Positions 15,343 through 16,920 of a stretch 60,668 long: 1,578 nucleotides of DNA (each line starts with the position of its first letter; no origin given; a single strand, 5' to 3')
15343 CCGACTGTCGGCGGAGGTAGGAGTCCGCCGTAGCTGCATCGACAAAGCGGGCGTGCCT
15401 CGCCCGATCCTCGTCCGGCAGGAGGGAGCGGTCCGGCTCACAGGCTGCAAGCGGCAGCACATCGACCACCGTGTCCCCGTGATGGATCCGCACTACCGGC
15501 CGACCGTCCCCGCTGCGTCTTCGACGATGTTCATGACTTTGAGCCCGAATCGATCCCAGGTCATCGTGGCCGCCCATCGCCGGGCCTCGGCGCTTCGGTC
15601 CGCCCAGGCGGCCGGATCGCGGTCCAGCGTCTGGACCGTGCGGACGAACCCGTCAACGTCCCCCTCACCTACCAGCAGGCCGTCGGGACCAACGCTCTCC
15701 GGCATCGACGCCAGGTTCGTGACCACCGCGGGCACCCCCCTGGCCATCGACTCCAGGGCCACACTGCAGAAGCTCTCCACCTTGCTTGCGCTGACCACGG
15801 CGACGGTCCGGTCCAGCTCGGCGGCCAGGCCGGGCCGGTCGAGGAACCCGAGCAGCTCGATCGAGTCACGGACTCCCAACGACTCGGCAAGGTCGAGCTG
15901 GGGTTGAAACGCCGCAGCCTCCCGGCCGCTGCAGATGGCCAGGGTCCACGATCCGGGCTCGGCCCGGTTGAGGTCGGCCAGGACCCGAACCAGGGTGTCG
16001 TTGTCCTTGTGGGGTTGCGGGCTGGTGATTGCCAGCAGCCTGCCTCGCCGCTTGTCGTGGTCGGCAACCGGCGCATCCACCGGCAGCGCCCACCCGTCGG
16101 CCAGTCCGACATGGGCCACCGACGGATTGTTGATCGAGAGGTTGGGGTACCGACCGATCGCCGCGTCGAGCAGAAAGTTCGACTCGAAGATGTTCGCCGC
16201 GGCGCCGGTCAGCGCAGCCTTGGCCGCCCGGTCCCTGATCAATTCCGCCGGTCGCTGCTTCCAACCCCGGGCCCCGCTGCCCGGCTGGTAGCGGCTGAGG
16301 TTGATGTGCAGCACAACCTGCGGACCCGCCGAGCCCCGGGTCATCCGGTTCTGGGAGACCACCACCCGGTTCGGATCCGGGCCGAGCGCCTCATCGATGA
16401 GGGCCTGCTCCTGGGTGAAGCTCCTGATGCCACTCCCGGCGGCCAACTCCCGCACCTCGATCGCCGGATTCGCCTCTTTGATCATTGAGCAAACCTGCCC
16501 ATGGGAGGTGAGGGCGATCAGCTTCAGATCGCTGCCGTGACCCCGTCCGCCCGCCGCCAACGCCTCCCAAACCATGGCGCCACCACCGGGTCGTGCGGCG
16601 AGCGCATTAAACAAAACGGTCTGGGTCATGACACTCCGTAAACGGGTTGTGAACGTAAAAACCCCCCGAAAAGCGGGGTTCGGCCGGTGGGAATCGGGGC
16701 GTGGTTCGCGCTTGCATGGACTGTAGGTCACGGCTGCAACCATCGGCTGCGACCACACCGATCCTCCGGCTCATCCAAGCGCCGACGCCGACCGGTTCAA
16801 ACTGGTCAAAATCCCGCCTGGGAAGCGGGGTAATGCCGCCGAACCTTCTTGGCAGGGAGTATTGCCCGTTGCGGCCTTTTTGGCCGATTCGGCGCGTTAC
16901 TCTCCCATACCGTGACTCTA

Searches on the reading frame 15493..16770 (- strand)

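Call 6: search_protein_families(library=pfam, proteins=[window:15493-16770:-], max_evalue=0.0001)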
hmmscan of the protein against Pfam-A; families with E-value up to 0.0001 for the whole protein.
window:15493-16770:- (425 aa): 3 families
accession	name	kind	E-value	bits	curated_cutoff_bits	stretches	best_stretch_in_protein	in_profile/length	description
PF00534.26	Glycos_transf_1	-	2.2e-16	60.3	26.4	1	243-397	16-170/172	Glycosyl transferases group 1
PF13692.12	Glyco_trans_1_4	-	3.8e-16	60.1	27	1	251-382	10-139/142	Glycosyl transferases group 1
PF20706.3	GT4-conflict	-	3.6e-06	26.7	26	1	244-392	199-350/385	Family 4 Glycosyltransferase in conflict systems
